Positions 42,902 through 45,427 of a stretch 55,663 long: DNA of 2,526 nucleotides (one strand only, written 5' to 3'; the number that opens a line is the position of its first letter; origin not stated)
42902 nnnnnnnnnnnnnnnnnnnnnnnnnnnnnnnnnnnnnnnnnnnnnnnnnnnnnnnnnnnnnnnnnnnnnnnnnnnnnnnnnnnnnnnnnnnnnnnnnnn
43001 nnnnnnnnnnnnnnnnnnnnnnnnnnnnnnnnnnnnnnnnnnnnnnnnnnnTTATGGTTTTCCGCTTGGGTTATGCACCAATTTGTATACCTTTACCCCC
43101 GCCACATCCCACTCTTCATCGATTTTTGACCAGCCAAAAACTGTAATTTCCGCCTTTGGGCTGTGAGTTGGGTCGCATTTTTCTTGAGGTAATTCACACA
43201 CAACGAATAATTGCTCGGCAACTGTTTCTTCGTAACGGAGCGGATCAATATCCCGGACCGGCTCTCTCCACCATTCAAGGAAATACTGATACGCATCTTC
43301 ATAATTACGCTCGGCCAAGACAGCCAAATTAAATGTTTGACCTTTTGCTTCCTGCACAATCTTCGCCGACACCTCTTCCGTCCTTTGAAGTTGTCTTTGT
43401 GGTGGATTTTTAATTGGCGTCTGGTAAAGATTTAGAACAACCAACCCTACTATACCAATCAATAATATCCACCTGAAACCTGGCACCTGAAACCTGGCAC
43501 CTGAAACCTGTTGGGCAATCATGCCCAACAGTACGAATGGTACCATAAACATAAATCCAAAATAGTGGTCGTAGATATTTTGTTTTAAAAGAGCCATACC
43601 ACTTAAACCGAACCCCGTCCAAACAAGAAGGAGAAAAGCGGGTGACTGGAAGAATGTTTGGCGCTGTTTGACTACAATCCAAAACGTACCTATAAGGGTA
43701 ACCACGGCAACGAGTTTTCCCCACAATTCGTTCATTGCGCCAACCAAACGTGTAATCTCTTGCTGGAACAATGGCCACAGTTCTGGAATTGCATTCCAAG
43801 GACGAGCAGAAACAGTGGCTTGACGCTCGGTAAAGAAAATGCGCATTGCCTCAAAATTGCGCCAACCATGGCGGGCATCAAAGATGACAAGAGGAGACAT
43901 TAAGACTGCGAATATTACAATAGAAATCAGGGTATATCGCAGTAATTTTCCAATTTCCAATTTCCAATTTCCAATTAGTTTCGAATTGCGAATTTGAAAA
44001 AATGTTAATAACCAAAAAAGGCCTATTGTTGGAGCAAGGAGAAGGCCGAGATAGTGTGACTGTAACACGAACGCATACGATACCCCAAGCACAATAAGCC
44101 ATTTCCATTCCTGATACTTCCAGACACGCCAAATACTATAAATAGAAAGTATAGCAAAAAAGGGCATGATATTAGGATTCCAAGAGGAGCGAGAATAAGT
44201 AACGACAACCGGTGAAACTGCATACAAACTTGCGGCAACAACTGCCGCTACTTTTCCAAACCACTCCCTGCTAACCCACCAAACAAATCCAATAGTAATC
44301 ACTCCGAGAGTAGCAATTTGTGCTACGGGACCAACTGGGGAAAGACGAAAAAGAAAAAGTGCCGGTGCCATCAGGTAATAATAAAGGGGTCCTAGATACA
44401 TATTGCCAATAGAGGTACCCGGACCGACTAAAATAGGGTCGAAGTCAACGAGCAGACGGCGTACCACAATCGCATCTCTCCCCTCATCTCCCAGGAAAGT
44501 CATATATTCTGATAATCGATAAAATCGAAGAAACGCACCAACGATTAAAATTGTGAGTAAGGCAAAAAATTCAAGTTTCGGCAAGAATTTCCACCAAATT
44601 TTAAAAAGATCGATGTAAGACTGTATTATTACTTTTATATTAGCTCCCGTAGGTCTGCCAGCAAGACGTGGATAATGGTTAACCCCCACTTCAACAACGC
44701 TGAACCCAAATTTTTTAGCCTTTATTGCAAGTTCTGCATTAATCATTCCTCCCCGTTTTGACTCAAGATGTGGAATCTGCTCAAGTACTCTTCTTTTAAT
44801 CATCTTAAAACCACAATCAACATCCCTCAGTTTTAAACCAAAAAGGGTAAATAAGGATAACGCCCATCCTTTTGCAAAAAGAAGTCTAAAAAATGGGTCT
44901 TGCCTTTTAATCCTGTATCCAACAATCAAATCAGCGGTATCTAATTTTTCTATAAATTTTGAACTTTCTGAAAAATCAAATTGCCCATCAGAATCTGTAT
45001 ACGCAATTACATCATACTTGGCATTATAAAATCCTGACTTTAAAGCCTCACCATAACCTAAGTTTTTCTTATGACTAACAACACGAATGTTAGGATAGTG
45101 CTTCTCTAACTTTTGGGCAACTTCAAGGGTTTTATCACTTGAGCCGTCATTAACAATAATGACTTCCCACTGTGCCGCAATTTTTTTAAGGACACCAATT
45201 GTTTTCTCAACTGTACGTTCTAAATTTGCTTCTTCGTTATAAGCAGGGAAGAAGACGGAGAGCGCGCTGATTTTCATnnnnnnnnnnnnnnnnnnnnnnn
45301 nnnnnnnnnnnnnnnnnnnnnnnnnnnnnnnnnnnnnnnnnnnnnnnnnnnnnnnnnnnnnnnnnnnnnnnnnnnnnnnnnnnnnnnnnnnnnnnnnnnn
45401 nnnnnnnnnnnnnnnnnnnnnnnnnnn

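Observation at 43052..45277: Donor-maker fused to donor-user: Dpm1/GtrB-like GT2 domain fused to a GT-C domain, next to a split version of the same pair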

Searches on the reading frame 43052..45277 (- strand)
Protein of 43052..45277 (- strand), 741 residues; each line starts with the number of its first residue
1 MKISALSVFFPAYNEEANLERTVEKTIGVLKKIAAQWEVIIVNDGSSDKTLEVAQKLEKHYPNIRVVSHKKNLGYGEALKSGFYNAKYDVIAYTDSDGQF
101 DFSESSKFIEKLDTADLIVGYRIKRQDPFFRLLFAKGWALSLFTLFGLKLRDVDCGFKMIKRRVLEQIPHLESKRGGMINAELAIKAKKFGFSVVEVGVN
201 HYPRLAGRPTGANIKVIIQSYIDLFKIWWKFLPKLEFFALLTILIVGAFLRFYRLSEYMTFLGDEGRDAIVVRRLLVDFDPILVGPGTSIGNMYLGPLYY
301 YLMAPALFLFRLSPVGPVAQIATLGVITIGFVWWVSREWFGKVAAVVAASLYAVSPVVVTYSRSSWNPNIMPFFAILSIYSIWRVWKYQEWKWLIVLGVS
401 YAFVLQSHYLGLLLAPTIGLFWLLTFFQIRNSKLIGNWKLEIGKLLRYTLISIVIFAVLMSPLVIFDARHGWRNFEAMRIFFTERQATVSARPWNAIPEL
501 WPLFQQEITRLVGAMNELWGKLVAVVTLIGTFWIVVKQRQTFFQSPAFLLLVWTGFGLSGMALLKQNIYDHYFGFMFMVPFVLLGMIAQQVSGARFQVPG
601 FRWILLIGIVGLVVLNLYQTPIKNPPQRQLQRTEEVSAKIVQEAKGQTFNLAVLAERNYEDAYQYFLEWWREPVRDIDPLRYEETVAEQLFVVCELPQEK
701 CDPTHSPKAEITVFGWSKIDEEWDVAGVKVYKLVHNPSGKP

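Call 3: search_protein_families(library=pfam, proteins=[window:43052-45277:-], max_evalue=0.01)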
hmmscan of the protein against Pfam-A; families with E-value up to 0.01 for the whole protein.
window:43052-45277:- (741 aa): 5 families
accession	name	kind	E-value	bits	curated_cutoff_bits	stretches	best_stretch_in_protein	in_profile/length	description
PF00535.33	Glycos_transf_2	-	2.1e-29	103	23.3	1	7-168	1-167/168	Glycosyl transferase family 2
PF13231.12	PMT_2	-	1.8e-11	45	26.1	1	297-426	4-132/160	Dolichyl-phosphate-mannose-protein mannosyltransferase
PF13641.12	Glyco_tranf_2_3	-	2.5e-08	34.7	27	1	6-97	3-96/230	Glycosyltransferase like family 2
PF10111.15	Glyco_tranf_2_2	-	1.7e-05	24.9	27.3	1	10-98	4-92/276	Glycosyltransferase like family 2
PF02366.24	PMT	-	0.00014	21.9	22.7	1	325-455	93-228/245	Dolichyl-phosphate-mannose-protein mannosyltransferase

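Call 4: search_protein_families(library=ncbifam, proteins=[window:43052-45277:-], max_evalue=0.01)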
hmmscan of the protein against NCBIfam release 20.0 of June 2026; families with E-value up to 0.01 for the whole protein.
window:43052-45277:- (741 aa): 24 families
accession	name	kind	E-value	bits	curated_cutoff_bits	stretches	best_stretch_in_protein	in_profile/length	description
NF007986.1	PRK10714.1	equivalog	3.2e-19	69.1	529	1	2-219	4-218/316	undecaprenyl-phosphate 4-deoxy-4-formamido-L-arabinose transferase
NF047588.1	GlcsyltransPgfSStrep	equivalog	3.8e-17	62.5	500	1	6-171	3-170/308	glycosyltransferase PgfS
TIGR03937.1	PgaC_IcaA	equivalog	4.6e-17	62.1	422.3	1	3-110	44-148/407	poly-beta-1,6-N-acetyl-D-glucosamine synthase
NF041391.1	DPhHxTase_Halo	equivalog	4.2e-14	52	375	1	12-205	3-187/213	dolichyl-phosphate hexose transferase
NF007482.0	PRK10073.1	equivalog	1.2e-13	50.9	423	1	4-101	6-99/334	glycosyltransferase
NF047683.1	TeichurnBiosyTuaG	equivalog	1.7e-12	47.6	400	1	5-118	7-120/252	teichuronic acid biosynthesis protein TuaG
TIGR04182.1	glyco_TIGR04182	equivalog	2.9e-12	46.6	325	1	7-260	3-251/293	S-layer glycoprotein N-glycosyltransferase AglJ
NF058614.1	PPMAGASynPpgS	equivalog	6e-11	42.2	370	1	9-181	5-175/226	polyprenyl-phospho-N-acetylgalactosaminyl synthase PpgS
NF010496.0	PRK13915.1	equivalog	8.9e-10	38.1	262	1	5-99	32-128/307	glucosyl-3-phosphoglycerate synthase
TIGR04283.1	glyco_like_mftF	equivalog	2.1e-09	37.3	182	1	6-132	1-120/221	TIGR04283 family arsenosugar biosynthesis glycosyltransferase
NF053739.1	GlytfEpsEBac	equivalog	2.9e-09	36.3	450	1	7-106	4-98/265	glycosyltransferase EpsE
TIGR03965.1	mycofact_glyco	equivalog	7.4e-09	35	280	1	6-97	76-164/467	mycofactocin biosynthesis glycosyltransferase MftF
NF041875.1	EPS_EpsD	equivalog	7.9e-09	35.4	370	1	6-99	1-91/325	exopolysaccharide biosynthesis glycosyltransferase EpsD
TIGR03663.1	TIGR03663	subfamily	8e-09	35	126.25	1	240-463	4-222/435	flippase activity-associated protein Agl23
TIGR03111.1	glyc2_xrt_Gpos1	hypoth_equivalog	8.5e-08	31.4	363.95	1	5-116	50-160/439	TIGR03111 family XrtG-associated glycosyltransferase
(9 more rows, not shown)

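Call 8: find_homologous_proteins(query=window:43052-45277:-, max_evalue=0.00001)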
Query window:43052-45277:- (741 aa): 2962 proteins with E <= 0.00001 among 8000 candidates; the best 120 are listed.
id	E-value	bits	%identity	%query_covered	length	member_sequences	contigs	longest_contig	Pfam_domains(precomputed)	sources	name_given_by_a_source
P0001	0.0e+0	1690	100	100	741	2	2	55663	PF10111.15,PF13641.13,PF00535.33,PF13231.13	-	-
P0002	0.0e+0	1495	87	100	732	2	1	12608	PF13641.13,PF00535.33,PF13231.13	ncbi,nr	ncbi:glycosyltransferase [Candidatus Microgenomates bacterium]|nr:glycosyltransferase [Candidatus Mi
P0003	0.0e+0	1122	66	99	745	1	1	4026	PF02366.25,PF00535.33,PF13231.13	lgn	-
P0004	0.0e+0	1050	62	100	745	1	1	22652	PF13641.13,PF00535.33,PF13231.13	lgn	-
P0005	0.0e+0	1043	62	100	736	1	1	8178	PF13641.13,PF00535.33,PF13231.13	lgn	-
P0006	0.0e+0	1030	60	99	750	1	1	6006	PF13641.13,PF00535.33,PF13231.13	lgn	-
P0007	0.0e+0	1027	61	100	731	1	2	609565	PF10111.15,PF13641.13,PF02366.25,PF00535.33,PF13231.13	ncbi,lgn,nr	ncbi:glycosyltransferase [Candidatus Microgenomates bacterium]|nr:glycosyltransferase [Candidatus Mi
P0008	0.0e+0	1015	60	99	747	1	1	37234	PF13641.13,PF02516.21,PF00535.33,PF13231.13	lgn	-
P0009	6.7e-279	946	63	89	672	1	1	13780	PF13641.13,PF02366.25,PF00535.33,PF13231.13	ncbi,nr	ncbi:glycosyltransferase, partial [Candidatus Microgenomates bacterium]|nr:glycosyltransferase [Cand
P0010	5.0e-256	870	54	99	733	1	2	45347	PF13641.13,PF00535.33,PF13231.13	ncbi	-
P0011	1.1e-255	869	54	99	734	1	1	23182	PF02366.25,PF00535.33,PF13231.13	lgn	-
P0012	4.2e-254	864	52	99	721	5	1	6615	PF00535.33,PF13231.13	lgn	-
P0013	1.8e-253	862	53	99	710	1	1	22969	PF13641.13,PF00535.33,PF13231.13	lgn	-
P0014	4.0e-252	857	53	99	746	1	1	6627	PF00535.33,PF13231.13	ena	-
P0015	2.2e-251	855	54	99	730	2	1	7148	PF00535.33,PF13231.13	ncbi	-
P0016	3.3e-251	854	51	99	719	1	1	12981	PF10111.15,PF00535.33,PF13231.13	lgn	-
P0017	2.7e-248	844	52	99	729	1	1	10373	PF10111.15,PF02366.25,PF00535.33,PF13231.13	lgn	-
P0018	3.0e-246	838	54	99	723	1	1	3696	PF10111.15,PF13641.13,PF02366.25,PF00535.33,PF13231.13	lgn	-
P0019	9.6e-245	833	52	99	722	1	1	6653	PF10111.15,PF02366.25,PF00535.33,PF13231.13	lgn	-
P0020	3.6e-243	828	52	99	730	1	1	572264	PF00535.33,PF13231.13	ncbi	-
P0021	1.6e-242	825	54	99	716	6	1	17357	PF13641.13,PF02366.25,PF00535.33,PF13231.13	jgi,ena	-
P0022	7.5e-241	820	51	99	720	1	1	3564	PF02366.25,PF00535.33,PF13231.13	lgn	-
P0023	1.2e-240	819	51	99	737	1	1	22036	PF02366.25,PF00535.33,PF13231.13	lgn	-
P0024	1.9e-238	812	51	100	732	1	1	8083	PF00535.33,PF13231.13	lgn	-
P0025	9.1e-238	810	50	100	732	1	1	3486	PF10111.15,PF02366.25,PF00535.33,PF13231.13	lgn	-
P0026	1.0e-237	810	52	99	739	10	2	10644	PF10111.15,PF00535.33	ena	-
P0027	1.5e-237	809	50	100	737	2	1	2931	PF13641.13,PF00535.33,PF13231.13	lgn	-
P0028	1.6e-237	809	50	99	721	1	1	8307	PF10111.15,PF00535.33,PF13231.13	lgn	-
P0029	2.4e-237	808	51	99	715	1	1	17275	PF02366.25,PF00535.33,PF13231.13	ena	-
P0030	4.9e-237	807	52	100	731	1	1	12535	PF10111.15,PF02516.21,PF00535.33,PF13231.13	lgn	-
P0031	6.3e-237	807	51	99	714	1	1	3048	PF10111.15,PF13641.13,PF02366.25,PF00535.33,PF13231.13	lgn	-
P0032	9.9e-236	803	50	100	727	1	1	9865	PF00535.33,PF13231.13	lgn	-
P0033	1.5e-235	802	51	100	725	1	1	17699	PF02366.25,PF00535.33,PF13231.13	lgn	-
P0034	5.0e-235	801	50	100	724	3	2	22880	PF10111.15,PF13641.13,PF02366.25,PF00535.33,PF13231.13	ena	-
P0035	2.6e-233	795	50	100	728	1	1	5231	PF00535.33,PF13231.13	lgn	-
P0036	3.7e-233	794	51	99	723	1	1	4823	PF10111.15,PF00535.33,PF13231.13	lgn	-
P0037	1.5e-232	792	50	100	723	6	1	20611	PF00535.33,PF13231.13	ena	-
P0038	4.3e-232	791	49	100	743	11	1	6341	PF00535.33,PF13231.13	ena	-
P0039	9.4e-232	790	50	100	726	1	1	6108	PF02366.25,PF00535.33,PF13231.13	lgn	-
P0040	1.7e-231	789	49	100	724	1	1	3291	PF00535.33,PF13231.13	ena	-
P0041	4.8e-231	787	50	99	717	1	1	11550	PF02366.25,PF00535.33,PF13231.13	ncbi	-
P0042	5.2e-231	787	50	100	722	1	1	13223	PF10111.15,PF00535.33,PF13231.13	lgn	-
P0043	1.4e-230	786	50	100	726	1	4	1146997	PF02366.25,PF00535.33,PF13231.13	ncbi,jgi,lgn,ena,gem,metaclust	metaclust:\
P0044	2.1e-230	785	51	100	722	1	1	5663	PF02366.25,PF00535.33,PF13231.13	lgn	-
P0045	2.7e-230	785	50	100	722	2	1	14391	PF02366.25,PF00535.33,PF13231.13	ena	-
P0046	1.1e-228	780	49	100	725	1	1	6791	PF02366.25,PF00535.33,PF13231.13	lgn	-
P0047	1.7e-228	779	48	100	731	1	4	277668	PF10111.15,PF02366.25,PF00535.33,PF13231.13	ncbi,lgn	-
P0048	7.0e-228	777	50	99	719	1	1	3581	PF00535.33,PF13231.13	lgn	-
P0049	7.8e-228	777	50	100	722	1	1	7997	PF02366.25,PF00535.33,PF13231.13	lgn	-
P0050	1.3e-227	776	47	100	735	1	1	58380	PF00535.33,PF13231.13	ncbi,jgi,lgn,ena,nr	ncbi:glycosyltransferase [Patescibacteria group bacterium]|nr:glycosyltransferase [Patescibacteria g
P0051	1.7e-227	776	49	100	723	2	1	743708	PF02366.25,PF00535.33,PF13231.13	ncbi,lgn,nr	ncbi:MAG: glycosyltransferase [Candidatus Daviesbacteria bacterium]|nr:glycosyltransferase [Candidat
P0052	5.2e-227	774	49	100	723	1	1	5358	PF02366.25,PF00535.33,PF13231.13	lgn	-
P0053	5.7e-227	774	49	100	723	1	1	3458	PF02366.25,PF00535.33,PF13231.13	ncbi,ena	-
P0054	9.4e-227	773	50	100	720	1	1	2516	PF00535.33,PF13231.13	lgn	-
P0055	1.3e-226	773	49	100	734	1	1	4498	PF13641.13,PF02366.25,PF00535.33,PF13231.13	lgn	-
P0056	1.3e-226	773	48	100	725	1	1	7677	PF02366.25,PF00535.33,PF13231.13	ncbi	-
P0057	2.4e-226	772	49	100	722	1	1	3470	PF00535.33,PF13231.13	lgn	-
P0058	3.2e-226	771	48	100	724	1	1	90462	PF02366.25,PF00535.33,PF13231.13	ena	-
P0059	3.4e-226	771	49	100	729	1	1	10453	PF02366.25,PF00535.33,PF13231.13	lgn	-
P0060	7.5e-226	770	49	100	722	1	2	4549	PF02366.25,PF00535.33,PF13231.13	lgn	-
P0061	7.9e-226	770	48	100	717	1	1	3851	PF13641.13,PF02366.25,PF00535.33,PF13231.13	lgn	-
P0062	2.3e-225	769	49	100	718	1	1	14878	PF02366.25,PF00535.33,PF13231.13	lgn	-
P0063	3.2e-225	768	48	100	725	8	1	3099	PF00535.33,PF13231.13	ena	-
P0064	3.3e-225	768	48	100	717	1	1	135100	PF10111.15,PF00535.33,PF13231.13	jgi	jgi:glycosyltransferase involved in cell wall biosynthesis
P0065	3.4e-225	768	48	100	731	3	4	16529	PF13641.13,PF02366.25,PF00535.33,PF13231.13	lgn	-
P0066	3.5e-225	768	49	100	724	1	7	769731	PF13641.13,PF00535.33,PF13231.13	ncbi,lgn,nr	ncbi:glycosyltransferase [Candidatus Daviesbacteria bacterium]|nr:glycosyltransferase [Candidatus Da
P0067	3.7e-225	768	50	99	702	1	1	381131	PF10111.15,PF02366.25,PF00535.33,PF13231.13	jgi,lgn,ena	-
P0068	4.5e-225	768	48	100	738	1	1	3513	PF13641.13,PF02366.25,PF00535.33,PF13231.13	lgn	-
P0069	7.7e-225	767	48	100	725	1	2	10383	PF00535.33,PF13231.13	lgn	-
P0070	9.4e-225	767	49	100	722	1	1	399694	PF02366.25,PF00535.33,PF13231.13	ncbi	-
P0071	1.5e-224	766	46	100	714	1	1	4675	PF00535.33,PF13231.13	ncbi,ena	-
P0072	2.2e-224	765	48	100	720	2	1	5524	PF10111.15,PF00535.33,PF13231.13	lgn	-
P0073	2.5e-224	765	50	100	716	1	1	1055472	PF13641.13,PF00535.33,PF13231.13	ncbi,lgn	-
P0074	3.4e-224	765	49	99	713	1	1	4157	PF10111.15,PF13641.13,PF00535.33,PF13231.13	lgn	-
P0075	4.2e-224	764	49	100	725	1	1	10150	PF13641.13,PF00535.33,PF13231.13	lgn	-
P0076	4.7e-224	764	48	100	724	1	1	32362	PF10111.15,PF02366.25,PF00535.33,PF13231.13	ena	-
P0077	6.5e-224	764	53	87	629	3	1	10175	PF13231.13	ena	-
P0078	8.4e-224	763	49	100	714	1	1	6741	PF10111.15,PF13641.13,PF00535.33,PF13231.13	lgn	-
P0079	1.4e-223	763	47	100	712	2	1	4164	PF02366.25,PF00535.33,PF13231.13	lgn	-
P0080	1.5e-223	763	48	100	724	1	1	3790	PF02366.25,PF00535.33,PF13231.13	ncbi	-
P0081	1.6e-223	763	48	100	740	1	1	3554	PF10111.15,PF00535.33,PF13231.13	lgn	-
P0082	2.0e-223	762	47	99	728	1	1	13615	PF13641.13,PF02366.25,PF00535.33,PF13231.13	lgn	-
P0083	3.6e-223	761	49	100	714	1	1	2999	PF02366.25,PF00535.33,PF13231.13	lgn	-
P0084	4.0e-223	761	47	100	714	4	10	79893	PF10111.15,PF00535.33,PF13231.13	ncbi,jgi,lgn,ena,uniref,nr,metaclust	ncbi:hypothetical protein A3B45_03370 [Candidatus Daviesbacteria bacterium RIFCSPLOWO2_01_FULL_39_12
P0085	8.2e-223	760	48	100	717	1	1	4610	PF00535.33,PF13231.13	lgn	-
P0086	8.4e-223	760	48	100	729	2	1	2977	PF02366.25,PF00535.33,PF13231.13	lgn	-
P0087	1.1e-222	760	49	100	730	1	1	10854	PF13641.13,PF02366.25,PF00535.33,PF13231.13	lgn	-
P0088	2.5e-222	759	49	100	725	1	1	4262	PF10111.15,PF02366.25,PF00535.33,PF13231.13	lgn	-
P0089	6.2e-222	757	48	100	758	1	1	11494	PF10111.15,PF00535.33,PF13231.13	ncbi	-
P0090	7.7e-222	757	48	100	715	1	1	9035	PF10111.15,PF02366.25,PF00535.33,PF13231.13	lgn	-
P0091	7.8e-222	757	48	100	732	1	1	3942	PF10111.15,PF00535.33,PF13231.13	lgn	-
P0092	1.3e-221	756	47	100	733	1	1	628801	PF00535.33,PF13231.13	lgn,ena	-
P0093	2.5e-221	755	47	99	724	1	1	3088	PF10111.15,PF00535.33,PF13231.13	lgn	-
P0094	2.7e-221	755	49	99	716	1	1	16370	PF10111.15,PF13641.13,PF00535.33,PF13231.13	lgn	-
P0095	2.9e-221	755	48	100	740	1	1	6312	PF13641.13,PF00535.33,PF13231.13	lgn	-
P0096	3.0e-221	755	48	100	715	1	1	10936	PF00535.33,PF13231.13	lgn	-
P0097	3.0e-221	755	47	100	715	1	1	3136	PF02366.25,PF00535.33,PF13231.13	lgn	-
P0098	3.7e-221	755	47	99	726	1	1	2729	PF10111.15,PF02366.25,PF00535.33,PF13231.13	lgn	-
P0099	3.8e-221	755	49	100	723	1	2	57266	PF02366.25,PF00535.33,PF13231.13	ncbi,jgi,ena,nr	ncbi:glycosyltransferase [Patescibacteria group bacterium]|nr:glycosyltransferase [Patescibacteria g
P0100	4.4e-221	754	48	100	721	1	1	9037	PF00535.33,PF13231.13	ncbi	-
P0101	4.7e-221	754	47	100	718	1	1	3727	PF10111.15,PF02366.25,PF00535.33,PF13231.13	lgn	-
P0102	6.1e-221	754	49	100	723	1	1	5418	PF02366.25,PF00535.33,PF13231.13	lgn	-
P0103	6.2e-221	754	48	100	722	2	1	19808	PF02366.25,PF00535.33,PF13231.13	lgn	-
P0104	6.4e-221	754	48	100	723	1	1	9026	PF10111.15,PF02366.25,PF00535.33,PF13231.13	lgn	-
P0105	6.5e-221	754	48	100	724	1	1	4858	PF02366.25,PF00535.33,PF13231.13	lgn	-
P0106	6.7e-221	754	66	69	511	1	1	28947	PF13231.13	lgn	-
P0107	7.0e-221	754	48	100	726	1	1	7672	PF10111.15,PF02366.25,PF00535.33,PF13231.13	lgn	-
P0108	7.0e-221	754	49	99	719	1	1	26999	PF10111.15,PF00535.33,PF13231.13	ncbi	-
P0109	1.4e-220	753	48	100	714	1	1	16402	PF00535.33,PF13231.13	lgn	-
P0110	1.5e-220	753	48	100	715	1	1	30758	PF10111.15,PF13641.13,PF02366.25,PF00535.33,PF13231.13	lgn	-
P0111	1.5e-220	753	48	100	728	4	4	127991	PF02366.25,PF00535.33,PF13231.13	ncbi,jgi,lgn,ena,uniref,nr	ncbi:hypothetical protein A3H40_04225 [Candidatus Daviesbacteria bacterium RIFCSPLOWO2_02_FULL_38_15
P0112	2.1e-220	752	49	100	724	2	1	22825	PF00535.33,PF13231.13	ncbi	-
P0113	3.1e-220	752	48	99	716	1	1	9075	PF00535.33,PF13231.13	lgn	-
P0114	4.1e-220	751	48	100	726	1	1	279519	PF02366.25,PF00535.33,PF13231.13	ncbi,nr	ncbi:glycosyltransferase [Candidatus Daviesbacteria bacterium]|nr:glycosyltransferase [Candidatus Da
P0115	4.7e-220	751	49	100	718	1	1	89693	PF02366.25,PF00535.33,PF13231.13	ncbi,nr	ncbi:MAG: glycosyltransferase [Candidatus Daviesbacteria bacterium]|nr:glycosyltransferase [Candidat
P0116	5.1e-220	751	48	100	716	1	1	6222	PF10111.15,PF02366.25,PF00535.33,PF13231.13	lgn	-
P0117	5.9e-220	751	47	100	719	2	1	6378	PF10111.15,PF00535.33,PF13231.13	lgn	-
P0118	6.1e-220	751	46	99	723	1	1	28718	PF00535.33,PF13231.13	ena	-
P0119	7.5e-220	750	48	100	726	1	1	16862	PF10111.15,PF00535.33,PF13231.13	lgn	-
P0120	8.6e-220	750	48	100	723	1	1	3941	PF02366.25,PF00535.33,PF13231.13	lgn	-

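Call 9: search_solved_structures(query=window:43052-45277:-, max_evalue=0.01)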
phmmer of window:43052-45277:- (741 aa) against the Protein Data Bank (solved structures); distinct sequences matched with E-value up to 0.01: 14.
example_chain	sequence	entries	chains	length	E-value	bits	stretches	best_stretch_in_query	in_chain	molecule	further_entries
9bhc_C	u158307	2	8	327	5.8e-16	61.3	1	3-257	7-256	Undecaprenyl-phosphate 4-deoxy-4-formamido-L-arabinose transferase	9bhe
8vxh_A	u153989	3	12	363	8.2e-16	60.8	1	3-255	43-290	Undecaprenyl-phosphate 4-deoxy-4-formamido-L-arabinose transferase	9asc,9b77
9hwj_A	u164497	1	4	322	1.3e-15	60.1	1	4-250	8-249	Undecaprenyl-phosphate 4-deoxy-4-formamido-L-arabinose transferase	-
5mlz_A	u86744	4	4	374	3.4e-15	58.8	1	6-208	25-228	Dolichol monophosphate mannose synthase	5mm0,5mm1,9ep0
5eke_A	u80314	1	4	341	1.8e-11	46.5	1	5-174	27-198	Uncharacterized glycosyltransferase sll0501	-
9nye_A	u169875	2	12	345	3.5e-11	45.5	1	5-174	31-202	Glycosyltransferase sll0501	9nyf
5ekp_C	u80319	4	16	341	3.5e-11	45.5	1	5-174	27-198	Uncharacterized glycosyltransferase sll0501 | Glycosyltransferase sll0501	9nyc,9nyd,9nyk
2z87_A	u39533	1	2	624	1.3e-10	43.6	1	3-98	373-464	Chondroitin synthase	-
2z86_A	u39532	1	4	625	1.3e-10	43.6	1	3-98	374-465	Chondroitin synthase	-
3bcv_A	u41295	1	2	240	2.2e-09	39.5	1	4-102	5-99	Putative glycosyltransferase protein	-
5hea_A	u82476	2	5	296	3.2e-05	25.8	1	6-102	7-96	Putative glycosyltransferase (GalT1)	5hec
8vh7_A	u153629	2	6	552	4.3e-05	25.3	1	23-98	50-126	Heparosan synthase B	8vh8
8viw_A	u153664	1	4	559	4.4e-05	25.3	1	23-98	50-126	Heparosan synthase B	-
6p61_A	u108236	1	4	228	0.00014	23.6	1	4-100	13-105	Glycosyltransferase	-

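Call 19: find_encoding_contigs(protein=P0106, flank=6000, max_places=3)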
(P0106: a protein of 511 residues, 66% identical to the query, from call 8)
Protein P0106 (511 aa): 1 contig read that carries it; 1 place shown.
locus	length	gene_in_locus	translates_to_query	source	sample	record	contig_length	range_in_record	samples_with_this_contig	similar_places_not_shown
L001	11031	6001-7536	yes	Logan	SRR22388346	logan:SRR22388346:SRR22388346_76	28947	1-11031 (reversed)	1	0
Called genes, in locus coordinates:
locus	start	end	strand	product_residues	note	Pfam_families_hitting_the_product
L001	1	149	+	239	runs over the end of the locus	PF00483:NTP_transferase, PF12804:NTP_transf_3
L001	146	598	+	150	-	PF01951:Archease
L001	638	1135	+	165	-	PF04308:RNaseH_like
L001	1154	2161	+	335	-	PF01073:3Beta_HSD, PF01370:Epimerase, PF02719:Polysacc_synt_2, PF04321:RmlD_sub_bind, PF07993:NAD_binding_4, PF13460:NAD_binding_10, PF16363:GDP_Man_Dehyd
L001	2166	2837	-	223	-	PF01746:tRNA_m1G_MT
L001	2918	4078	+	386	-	PF00535:Glycos_transf_2, PF04138:GtrA_DPMS_TM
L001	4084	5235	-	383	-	-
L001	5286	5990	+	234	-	PF00535:Glycos_transf_2, PF10111:Glyco_tranf_2_2 (weak), PF13641:Glyco_tranf_2_3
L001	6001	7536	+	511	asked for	PF13231:PMT_2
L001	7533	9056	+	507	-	PF13231:PMT_2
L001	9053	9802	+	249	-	PF00535:Glycos_transf_2, PF10111:Glyco_tranf_2_2 (weak)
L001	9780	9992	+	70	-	-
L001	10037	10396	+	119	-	-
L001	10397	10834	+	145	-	PF00383:dCMP_cyt_deam_1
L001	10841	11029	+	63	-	?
